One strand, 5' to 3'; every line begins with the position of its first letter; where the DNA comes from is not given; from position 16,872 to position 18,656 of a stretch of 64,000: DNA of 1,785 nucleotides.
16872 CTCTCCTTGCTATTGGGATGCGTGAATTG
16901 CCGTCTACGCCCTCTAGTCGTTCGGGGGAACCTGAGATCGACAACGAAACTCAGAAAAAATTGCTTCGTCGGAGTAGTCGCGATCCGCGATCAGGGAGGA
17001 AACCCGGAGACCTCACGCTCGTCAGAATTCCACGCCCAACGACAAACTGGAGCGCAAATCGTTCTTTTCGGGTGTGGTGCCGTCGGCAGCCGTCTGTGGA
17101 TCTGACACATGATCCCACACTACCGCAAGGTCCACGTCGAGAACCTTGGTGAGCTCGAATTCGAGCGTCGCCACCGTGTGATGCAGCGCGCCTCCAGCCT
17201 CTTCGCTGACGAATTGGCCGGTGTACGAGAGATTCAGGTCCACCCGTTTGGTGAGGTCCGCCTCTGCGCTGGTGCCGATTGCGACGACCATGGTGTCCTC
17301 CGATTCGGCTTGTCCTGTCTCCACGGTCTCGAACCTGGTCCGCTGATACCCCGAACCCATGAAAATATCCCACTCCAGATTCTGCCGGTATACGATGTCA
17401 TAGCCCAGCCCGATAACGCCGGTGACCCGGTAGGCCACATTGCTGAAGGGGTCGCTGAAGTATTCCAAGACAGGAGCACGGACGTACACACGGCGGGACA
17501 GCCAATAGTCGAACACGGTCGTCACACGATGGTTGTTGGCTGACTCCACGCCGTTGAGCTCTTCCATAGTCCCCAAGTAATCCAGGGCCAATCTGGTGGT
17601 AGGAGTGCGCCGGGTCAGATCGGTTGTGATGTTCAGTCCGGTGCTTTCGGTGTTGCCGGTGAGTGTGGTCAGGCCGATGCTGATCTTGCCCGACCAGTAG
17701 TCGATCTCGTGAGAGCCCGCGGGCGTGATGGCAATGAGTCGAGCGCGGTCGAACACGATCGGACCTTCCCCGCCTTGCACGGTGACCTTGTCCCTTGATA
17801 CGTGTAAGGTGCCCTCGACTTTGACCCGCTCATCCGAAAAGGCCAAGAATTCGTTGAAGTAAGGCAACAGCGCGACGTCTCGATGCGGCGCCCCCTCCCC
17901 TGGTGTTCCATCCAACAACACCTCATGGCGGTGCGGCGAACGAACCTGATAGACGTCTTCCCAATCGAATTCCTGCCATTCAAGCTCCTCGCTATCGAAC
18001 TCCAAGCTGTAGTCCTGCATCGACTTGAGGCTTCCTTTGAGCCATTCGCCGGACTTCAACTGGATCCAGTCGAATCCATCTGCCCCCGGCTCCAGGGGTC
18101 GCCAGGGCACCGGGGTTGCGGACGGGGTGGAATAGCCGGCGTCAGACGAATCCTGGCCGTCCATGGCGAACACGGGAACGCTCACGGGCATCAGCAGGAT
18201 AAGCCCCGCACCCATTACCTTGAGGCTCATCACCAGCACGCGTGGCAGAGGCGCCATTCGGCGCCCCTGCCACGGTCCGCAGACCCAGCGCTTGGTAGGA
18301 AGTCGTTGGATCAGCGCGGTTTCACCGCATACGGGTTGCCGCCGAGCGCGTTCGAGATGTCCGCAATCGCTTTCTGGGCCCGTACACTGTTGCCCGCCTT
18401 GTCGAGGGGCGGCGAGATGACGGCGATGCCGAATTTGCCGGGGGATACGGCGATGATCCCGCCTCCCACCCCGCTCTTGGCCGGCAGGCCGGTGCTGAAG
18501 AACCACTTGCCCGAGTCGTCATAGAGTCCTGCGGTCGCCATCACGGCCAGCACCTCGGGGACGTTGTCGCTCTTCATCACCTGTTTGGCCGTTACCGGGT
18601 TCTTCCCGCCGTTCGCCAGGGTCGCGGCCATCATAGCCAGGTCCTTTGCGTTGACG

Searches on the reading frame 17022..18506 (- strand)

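Call 74: search_protein_families(library=pfam, proteins=[window:17022-18506:-], max_evalue=0.001)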
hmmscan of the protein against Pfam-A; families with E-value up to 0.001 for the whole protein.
window:17022-18506:- (494 aa): 1 family
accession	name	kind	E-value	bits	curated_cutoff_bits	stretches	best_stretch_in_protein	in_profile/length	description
PF04338.18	DUF481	-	1.3e-30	107.5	21.1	1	275-494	1-210/210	Protein of unknown function, DUF481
